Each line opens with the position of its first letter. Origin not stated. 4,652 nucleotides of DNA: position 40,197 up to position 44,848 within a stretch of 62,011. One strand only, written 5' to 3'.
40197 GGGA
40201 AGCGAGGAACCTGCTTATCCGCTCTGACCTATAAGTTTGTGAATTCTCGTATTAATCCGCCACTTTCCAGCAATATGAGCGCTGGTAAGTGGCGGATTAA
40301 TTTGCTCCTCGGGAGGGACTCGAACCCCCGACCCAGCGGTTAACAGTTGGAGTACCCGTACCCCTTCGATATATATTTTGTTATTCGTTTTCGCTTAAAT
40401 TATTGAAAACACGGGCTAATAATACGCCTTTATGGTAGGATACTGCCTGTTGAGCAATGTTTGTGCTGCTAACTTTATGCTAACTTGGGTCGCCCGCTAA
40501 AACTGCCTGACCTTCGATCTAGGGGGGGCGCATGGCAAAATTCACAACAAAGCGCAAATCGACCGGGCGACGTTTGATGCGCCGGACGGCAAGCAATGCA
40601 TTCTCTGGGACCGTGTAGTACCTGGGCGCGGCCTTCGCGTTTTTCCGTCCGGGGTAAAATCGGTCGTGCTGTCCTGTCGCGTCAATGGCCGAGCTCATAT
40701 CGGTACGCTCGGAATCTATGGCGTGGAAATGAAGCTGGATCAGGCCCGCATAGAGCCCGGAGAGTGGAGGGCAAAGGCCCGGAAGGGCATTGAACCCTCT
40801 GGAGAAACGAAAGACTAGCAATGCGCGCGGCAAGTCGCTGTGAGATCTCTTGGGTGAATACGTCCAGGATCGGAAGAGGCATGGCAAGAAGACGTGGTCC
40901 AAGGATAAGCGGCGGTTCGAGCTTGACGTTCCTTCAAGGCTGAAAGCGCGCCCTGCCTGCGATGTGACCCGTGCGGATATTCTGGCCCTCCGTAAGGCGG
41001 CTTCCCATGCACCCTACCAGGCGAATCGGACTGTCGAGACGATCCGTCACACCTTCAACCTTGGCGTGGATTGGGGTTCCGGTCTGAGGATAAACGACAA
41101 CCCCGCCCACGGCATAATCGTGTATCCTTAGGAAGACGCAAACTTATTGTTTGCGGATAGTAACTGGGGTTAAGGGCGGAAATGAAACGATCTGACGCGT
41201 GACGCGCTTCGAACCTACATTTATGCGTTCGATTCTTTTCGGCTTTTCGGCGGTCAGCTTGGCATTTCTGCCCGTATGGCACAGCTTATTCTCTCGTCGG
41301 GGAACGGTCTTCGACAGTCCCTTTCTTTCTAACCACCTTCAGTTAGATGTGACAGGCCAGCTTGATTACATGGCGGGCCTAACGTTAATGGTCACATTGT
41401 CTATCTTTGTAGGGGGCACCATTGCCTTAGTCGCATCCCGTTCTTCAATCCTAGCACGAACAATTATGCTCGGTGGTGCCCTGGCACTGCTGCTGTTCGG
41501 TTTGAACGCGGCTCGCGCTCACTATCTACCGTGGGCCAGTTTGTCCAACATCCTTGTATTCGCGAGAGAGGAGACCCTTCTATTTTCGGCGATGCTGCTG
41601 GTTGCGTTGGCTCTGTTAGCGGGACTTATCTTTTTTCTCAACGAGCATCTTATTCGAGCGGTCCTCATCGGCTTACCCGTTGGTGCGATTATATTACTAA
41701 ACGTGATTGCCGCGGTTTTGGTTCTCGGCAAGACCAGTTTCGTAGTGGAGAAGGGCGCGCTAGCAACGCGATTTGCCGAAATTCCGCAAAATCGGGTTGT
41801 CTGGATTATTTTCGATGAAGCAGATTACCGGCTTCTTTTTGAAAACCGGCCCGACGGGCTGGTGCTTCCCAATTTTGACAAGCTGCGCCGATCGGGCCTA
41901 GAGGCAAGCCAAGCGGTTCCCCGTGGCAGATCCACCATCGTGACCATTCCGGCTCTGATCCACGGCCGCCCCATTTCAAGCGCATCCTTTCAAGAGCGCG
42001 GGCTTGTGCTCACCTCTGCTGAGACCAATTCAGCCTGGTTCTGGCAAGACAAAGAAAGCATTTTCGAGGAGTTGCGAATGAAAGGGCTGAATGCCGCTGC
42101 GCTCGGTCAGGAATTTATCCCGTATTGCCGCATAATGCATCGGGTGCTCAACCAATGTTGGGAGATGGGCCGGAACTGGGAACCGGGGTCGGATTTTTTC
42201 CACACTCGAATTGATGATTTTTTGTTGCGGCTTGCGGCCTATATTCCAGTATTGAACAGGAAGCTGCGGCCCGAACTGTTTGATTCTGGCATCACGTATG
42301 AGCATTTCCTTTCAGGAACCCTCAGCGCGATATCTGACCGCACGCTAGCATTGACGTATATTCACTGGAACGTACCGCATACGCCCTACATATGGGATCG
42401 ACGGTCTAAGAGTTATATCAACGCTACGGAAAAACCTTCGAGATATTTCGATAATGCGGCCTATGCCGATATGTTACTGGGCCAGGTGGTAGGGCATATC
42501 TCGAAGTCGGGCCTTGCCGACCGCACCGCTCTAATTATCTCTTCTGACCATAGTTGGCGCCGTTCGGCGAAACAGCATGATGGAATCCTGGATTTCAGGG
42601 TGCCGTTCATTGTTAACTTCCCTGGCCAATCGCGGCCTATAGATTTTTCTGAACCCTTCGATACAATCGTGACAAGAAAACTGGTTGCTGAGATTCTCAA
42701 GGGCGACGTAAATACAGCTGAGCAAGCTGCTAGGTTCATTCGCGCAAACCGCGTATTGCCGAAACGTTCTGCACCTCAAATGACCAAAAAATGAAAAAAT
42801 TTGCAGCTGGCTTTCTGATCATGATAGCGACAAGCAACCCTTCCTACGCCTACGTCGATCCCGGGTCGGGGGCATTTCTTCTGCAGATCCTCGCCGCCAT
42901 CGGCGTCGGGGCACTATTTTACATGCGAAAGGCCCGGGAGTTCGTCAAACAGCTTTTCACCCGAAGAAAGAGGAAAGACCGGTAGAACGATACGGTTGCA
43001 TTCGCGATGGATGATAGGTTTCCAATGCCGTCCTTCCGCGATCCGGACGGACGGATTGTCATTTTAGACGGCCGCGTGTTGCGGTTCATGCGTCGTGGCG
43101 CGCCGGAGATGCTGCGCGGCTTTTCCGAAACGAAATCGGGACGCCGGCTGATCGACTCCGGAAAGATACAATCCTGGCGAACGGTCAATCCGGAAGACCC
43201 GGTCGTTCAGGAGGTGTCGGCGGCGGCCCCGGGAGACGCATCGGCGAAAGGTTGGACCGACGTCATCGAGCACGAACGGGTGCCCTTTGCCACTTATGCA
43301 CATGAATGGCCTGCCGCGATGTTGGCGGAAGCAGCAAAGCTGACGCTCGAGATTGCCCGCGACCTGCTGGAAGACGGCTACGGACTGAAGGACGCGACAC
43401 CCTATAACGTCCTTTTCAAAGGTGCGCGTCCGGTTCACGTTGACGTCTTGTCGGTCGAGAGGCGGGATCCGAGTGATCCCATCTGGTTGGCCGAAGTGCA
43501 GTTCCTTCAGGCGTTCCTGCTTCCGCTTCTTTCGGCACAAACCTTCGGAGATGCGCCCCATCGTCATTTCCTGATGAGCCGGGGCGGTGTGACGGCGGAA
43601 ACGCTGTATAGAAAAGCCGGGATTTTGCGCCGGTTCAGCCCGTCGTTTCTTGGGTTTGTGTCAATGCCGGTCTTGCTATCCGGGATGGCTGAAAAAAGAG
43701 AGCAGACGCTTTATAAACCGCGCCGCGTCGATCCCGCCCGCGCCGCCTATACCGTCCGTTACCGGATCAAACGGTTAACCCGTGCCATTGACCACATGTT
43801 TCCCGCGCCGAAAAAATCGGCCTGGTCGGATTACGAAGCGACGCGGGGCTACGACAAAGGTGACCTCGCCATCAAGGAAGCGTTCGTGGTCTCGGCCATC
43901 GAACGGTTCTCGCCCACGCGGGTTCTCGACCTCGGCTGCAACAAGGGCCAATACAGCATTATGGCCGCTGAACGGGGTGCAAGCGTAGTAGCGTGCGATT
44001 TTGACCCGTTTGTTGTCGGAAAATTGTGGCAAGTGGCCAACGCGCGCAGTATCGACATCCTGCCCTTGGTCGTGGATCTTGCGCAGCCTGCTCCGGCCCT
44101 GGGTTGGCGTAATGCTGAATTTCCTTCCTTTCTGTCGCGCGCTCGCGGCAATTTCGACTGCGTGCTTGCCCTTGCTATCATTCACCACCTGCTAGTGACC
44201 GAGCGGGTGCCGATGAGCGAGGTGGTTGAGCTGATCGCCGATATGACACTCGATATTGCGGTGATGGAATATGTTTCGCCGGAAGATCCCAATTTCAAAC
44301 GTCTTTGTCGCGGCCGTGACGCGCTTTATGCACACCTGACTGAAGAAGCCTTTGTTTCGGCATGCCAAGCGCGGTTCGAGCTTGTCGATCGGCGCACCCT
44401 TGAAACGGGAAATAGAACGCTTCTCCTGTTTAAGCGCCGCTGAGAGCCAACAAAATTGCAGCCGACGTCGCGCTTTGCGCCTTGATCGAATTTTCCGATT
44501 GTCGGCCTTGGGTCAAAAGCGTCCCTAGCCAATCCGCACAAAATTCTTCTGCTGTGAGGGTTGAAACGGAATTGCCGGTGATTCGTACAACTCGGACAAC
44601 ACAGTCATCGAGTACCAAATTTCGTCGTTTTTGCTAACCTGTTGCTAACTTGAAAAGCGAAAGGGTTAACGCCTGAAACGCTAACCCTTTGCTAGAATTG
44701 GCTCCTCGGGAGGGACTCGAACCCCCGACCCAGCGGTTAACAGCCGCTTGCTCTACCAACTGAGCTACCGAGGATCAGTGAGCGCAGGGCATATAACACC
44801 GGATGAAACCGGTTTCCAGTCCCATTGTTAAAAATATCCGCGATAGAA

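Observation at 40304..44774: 4.4-kb integrative islet trapped in tRNA-Asn, bounded by an exact 43-bp tRNA-derived direct repeat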

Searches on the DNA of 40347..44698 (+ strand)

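Call 29: search_dna_similar(query=window:40347-44698:+, collection=plasmids, mode=distant, max_rows=10)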
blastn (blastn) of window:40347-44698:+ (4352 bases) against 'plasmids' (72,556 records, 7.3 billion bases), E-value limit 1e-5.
No match.
